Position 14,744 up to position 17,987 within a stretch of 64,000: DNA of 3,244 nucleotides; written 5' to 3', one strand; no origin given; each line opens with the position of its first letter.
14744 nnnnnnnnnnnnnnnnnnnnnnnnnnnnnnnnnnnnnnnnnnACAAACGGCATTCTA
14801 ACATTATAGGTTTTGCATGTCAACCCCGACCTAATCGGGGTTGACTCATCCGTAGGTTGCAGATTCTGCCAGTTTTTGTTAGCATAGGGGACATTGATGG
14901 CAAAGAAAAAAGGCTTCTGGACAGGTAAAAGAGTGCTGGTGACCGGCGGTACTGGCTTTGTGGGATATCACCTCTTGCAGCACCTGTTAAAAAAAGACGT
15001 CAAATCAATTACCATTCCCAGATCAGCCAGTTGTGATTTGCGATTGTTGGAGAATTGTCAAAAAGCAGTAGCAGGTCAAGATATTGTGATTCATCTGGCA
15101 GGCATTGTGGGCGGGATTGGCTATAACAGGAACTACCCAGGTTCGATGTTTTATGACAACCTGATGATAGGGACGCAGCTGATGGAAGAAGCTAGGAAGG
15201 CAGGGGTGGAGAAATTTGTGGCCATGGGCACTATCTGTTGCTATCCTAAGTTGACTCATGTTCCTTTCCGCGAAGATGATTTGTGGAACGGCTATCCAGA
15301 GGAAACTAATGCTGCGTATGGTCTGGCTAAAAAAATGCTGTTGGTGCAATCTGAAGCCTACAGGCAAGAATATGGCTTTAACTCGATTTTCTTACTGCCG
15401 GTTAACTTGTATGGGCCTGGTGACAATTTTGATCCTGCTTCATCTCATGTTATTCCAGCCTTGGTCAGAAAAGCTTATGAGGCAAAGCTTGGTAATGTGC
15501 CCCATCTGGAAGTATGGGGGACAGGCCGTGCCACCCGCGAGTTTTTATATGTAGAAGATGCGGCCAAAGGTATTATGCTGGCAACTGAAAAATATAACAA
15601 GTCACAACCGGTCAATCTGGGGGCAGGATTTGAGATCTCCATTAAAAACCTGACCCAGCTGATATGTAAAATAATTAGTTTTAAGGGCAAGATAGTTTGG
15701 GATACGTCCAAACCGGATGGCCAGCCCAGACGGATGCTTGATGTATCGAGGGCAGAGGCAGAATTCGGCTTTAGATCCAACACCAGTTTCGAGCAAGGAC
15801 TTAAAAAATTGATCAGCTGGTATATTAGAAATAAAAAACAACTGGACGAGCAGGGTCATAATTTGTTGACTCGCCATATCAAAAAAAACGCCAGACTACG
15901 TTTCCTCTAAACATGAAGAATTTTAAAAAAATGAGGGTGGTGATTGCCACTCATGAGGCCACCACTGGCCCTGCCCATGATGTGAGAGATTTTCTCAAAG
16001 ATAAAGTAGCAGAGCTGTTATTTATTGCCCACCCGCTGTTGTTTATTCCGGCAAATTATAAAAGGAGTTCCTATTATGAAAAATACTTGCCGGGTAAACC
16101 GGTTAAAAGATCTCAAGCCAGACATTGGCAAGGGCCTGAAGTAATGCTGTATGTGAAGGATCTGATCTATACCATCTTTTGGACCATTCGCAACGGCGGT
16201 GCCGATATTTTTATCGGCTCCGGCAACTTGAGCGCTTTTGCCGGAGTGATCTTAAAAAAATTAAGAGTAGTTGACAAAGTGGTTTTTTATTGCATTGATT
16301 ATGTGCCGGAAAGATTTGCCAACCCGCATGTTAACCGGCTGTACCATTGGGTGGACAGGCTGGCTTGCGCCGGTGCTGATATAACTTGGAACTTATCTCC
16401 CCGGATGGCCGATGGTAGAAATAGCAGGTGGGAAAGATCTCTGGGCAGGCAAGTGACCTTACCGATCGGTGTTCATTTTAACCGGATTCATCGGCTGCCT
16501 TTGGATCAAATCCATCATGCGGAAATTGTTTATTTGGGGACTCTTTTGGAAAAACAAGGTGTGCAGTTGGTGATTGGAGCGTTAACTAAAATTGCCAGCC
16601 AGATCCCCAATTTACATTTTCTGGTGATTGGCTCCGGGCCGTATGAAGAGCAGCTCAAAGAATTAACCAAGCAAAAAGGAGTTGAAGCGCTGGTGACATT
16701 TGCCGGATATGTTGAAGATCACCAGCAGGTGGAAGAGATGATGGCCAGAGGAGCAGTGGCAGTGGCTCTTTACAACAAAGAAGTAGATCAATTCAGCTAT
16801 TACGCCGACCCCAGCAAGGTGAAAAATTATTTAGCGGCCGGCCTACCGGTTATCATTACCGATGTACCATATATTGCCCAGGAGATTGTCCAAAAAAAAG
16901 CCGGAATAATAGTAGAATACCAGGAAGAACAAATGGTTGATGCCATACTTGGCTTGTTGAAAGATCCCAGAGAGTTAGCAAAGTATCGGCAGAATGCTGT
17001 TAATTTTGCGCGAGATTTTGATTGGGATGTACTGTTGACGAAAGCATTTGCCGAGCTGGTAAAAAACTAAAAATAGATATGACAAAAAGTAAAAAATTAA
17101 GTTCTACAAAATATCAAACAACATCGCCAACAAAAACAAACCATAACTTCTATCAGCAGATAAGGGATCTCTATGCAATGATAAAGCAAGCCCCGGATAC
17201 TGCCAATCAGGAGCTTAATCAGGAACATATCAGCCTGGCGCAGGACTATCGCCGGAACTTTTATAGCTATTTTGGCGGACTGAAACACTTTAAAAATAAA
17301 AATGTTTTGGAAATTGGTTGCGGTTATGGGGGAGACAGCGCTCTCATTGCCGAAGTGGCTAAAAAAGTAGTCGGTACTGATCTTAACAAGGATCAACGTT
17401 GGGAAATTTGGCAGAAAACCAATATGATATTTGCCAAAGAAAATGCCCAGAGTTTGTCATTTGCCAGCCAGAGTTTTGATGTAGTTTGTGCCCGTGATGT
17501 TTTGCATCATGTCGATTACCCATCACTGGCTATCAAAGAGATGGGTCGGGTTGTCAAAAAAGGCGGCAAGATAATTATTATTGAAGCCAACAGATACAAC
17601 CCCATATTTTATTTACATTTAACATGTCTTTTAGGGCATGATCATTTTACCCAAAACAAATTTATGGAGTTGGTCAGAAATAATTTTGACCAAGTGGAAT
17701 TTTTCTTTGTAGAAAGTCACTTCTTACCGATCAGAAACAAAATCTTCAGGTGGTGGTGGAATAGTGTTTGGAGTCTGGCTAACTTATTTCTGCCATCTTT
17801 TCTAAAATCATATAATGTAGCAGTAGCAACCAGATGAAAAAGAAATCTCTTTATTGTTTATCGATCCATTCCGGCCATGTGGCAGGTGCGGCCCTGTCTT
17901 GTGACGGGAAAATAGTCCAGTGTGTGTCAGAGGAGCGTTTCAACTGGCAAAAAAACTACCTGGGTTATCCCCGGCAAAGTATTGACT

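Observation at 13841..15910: GC-elevated divergent two-gene module: unknown 314-aa protein and fcl, with no gmd in the window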

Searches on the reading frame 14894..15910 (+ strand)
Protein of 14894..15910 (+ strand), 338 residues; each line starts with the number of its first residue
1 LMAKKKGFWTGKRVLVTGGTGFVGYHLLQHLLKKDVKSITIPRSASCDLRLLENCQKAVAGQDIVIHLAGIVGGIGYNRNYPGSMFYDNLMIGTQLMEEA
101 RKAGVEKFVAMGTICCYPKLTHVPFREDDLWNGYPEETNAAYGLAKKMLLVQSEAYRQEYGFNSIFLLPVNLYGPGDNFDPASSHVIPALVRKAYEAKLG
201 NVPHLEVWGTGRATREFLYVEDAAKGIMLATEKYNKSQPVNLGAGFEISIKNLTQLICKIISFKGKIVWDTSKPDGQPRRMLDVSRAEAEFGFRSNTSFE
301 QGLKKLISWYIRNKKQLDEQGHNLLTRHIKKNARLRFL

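Call 3: search_protein_families(library=pfam, proteins=[window:14894-15910:+], max_evalue=0.01)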
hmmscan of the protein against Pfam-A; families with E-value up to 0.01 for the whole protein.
window:14894-15910:+ (338 aa): 7 families
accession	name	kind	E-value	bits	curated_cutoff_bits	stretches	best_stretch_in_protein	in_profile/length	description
PF01370.27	Epimerase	-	4e-53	180.7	20.9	1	14-243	1-240/240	NAD dependent epimerase/dehydratase family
PF16363.11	GDP_Man_Dehyd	-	2e-24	87.1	27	2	48-305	60-331/332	GDP-mannose 4,6 dehydratase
PF01073.25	3Beta_HSD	-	1.9e-10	40.7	22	1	15-237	1-235/280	3-beta hydroxysteroid dehydrogenase/isomerase family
PF13460.12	NAD_binding_10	-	6.1e-07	29.9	27.2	1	18-141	1-127/184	NAD(P)H-binding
PF02719.21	Polysacc_synt_2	-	1.9e-05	24.4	20.2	0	14-73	1-61/293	Polysaccharide biosynthesis protein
PF04321.23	RmlD_sub_bind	-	0.00064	19.3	27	1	13-69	2-59/287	RmlD substrate binding domain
PF07993.18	NAD_binding_4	-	0.00093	18.9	20.1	1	16-41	1-28/258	Male sterility protein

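Call 5: search_protein_families(library=ncbifam, proteins=[window:14894-15910:+], max_evalue=1)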
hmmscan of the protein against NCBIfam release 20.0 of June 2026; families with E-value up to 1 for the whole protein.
window:14894-15910:+ (338 aa): 41 families (the best 25 are shown)
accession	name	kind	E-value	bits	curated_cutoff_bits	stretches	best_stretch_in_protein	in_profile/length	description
NF047922.1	GDPFucSynFcl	equivalog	8.2e-85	284.9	500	1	11-316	2-307/308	GDP-L-fucose synthase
TIGR01181.1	dTDP_gluc_dehyt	equivalog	4.5e-25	88.4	365.1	2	62-315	74-316/321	dTDP-glucose 4,6-dehydratase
TIGR04180.1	EDH_00030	hypoth_equivalog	5.6e-24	84.7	475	2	47-273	56-268/297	NAD-dependent 4,6-dehydratase LegB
TIGR01179.1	galE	equivalog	2.8e-21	75.7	262.3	2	62-315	71-330/332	UDP-glucose 4-epimerase GalE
NF007490.0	PRK10084.1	subfamily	2.9e-17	62.7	649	1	154-323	179-347/361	dTDP-glucose 4,6-dehydratase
NF042422.1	oxyalk_red_OleD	equivalog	1.6e-13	50.7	580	1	13-237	2-221/329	2-alkyl-3-oxoalkanoate reductase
NF007582.0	PRK10217.1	equivalog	1.3e-12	47.5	698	2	153-315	171-336/355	dTDP-glucose 4,6-dehydratase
NF011728.1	PRK15181.1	equivalog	2.5e-12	46.5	760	1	47-314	76-341/348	Vi polysaccharide biosynthesis UDP-N-acetylglucosaminuronic acid C-4 epimerase TviC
NF007956.0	PRK10675.1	subfamily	9.5e-11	41.4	394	2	62-314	74-333/338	UDP-glucose 4-epimerase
TIGR02197.1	heptose_epim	equivalog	1.3e-10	41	274.6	2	58-311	63-314/316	ADP-glyceromanno-heptose 6-epimerase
TIGR02622.1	CDP_4_6_dhtase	equivalog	2.6e-10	39.9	278.45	2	50-327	64-346/352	CDP-glucose 4,6-dehydratase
NF042423.1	oxyalk_red_Shew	equivalog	6.9e-10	38.5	580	1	12-249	9-239/331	2-alkyl-3-oxoalkanoate reductase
TIGR03466.1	HpnA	hypoth_equivalog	2.3e-09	36.6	367.65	1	13-116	2-116/327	hopanoid-associated sugar epimerase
TIGR01777.1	yfcH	hypoth_equivalog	7.1e-08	32.4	207.35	1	14-128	1-127/292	TIGR01777 family oxidoreductase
NF043036.1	ErythonDh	equivalog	1.9e-07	30.6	325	2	47-270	59-277/321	D-erythronate dehydrogenase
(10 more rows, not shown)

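Call 17: search_solved_structures(query=window:14894-15910:+, max_evalue=1e-10, show_alignments=2)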
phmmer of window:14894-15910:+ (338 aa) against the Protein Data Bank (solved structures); distinct sequences matched with E-value up to 1e-10: 69 (the best 60 are shown).
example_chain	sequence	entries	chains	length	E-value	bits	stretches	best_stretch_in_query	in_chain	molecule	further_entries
8du0_A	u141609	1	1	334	3.7e-68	233.5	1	9-307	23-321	GDP-L-fucose synthase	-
7ll6_A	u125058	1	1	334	3.7e-68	233.5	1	9-307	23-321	GDP-L-fucose synthase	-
1bws_A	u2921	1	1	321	1.7e-60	208.3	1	12-315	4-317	PROTEIN (GDP-4-KETO-6-DEOXY-D-MANNOSE EPIMERASE/REDUCTASE)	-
1bsv_A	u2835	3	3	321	2.3e-60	207.8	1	12-315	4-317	PROTEIN (GDP-FUCOSE SYNTHETASE) | GDP-FUCOSE SYNTHETASE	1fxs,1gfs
1e6u_A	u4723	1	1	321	1.7e-59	205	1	12-315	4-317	GDP-FUCOSE SYNTHETASE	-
1e7q_A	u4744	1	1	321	1.7e-59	205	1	12-315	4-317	GDP-FUCOSE SYNTHETASE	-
1e7s_A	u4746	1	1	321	3e-59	204.2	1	12-315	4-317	GDP-FUCOSE SYNTHETASE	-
1e7r_A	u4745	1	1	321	2.1e-58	201.4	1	12-315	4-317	GDP-FUCOSE SYNTHETASE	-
4bkp_A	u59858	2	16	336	1.2e-46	162.7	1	8-316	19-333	GDP-L-FUCOSE SYNTHASE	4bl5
4b8z_A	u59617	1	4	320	1.5e-46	162.4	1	9-316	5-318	GDP-L-FUCOSE SYNTHASE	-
4b8w_A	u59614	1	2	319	1.7e-46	162.3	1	10-316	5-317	GDP-L-FUCOSE SYNTHASE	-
4e5y_A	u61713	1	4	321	2.7e-46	161.6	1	12-316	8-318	GDP-L-fucose synthase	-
6aqy_A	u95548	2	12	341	1.4e-43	152.6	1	14-314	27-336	gdp-l-fucose synthetase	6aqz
7anh_A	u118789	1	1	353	5.1e-42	147.5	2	11-203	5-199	GDP-L-fucose synthase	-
8ewu_A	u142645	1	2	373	2e-36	129.2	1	12-210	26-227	GDP-L-fucose synthase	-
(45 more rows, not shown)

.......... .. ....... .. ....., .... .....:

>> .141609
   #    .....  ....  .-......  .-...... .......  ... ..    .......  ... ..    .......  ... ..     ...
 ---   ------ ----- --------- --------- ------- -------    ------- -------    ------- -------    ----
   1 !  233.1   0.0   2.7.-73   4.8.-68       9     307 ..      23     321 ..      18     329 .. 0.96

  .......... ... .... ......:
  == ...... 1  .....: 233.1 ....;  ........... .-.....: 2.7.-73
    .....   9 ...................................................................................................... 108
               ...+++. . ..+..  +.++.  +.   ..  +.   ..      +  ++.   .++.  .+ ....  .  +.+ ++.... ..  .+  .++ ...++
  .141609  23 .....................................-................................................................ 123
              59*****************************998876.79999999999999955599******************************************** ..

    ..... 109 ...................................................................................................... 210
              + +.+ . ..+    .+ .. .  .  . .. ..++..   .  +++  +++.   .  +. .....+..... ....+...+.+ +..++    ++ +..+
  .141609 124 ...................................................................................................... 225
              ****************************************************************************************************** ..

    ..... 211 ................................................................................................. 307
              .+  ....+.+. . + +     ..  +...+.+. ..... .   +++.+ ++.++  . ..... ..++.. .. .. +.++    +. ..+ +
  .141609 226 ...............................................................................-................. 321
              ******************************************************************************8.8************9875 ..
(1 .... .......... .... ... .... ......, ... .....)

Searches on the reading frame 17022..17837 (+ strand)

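Call 3: search_protein_families(library=pfam, proteins=[window:17022-17837:+], max_evalue=0.01)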
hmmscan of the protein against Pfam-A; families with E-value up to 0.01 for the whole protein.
window:17022-17837:+ (271 aa): 12 families
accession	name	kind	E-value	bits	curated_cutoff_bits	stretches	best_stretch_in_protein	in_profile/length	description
PF08241.18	Methyltransf_11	-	2.7e-20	73.2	21.2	1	96-186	1-95/95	Methyltransferase domain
PF13489.12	Methyltransf_23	-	6.7e-18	65.4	27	1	87-193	18-123/164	Methyltransferase domain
PF13649.12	Methyltransf_25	-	1.5e-15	58.1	27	1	95-182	1-97/97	Methyltransferase domain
PF13847.12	Methyltransf_31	-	9e-15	55.1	27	1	90-199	2-114/145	Methyltransferase domain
PF08242.18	Methyltransf_12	-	2e-12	48.1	30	1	96-184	1-98/98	Methyltransferase domain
PF01209.24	Ubie_methyltran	-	4.5e-07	29.9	20.1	1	91-192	47-157/233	ubiE/COQ5 methyltransferase family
PF07021.18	MetW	-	8.9e-05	22.6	21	1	94-180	16-104/193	Methionine biosynthesis protein MetW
PF01728.25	FtsJ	-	0.00015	22.2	24.1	1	87-150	19-83/181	FtsJ-like methyltransferase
PF05219.18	DREV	-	0.00049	19.8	26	1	90-186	93-186/265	DREV methyltransferase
PF08003.17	Methyltransf_9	-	0.00087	18.8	23.8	1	87-186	111-217/315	Protein of unknown function (DUF1698)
PF01739.24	CheR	-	0.0056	16.6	27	0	132-186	117-173/195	CheR methyltransferase, SAM binding domain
PF02353.26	CMAS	-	0.0094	15.7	27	0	83-185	54-163/273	Mycolic acid cyclopropane synthetase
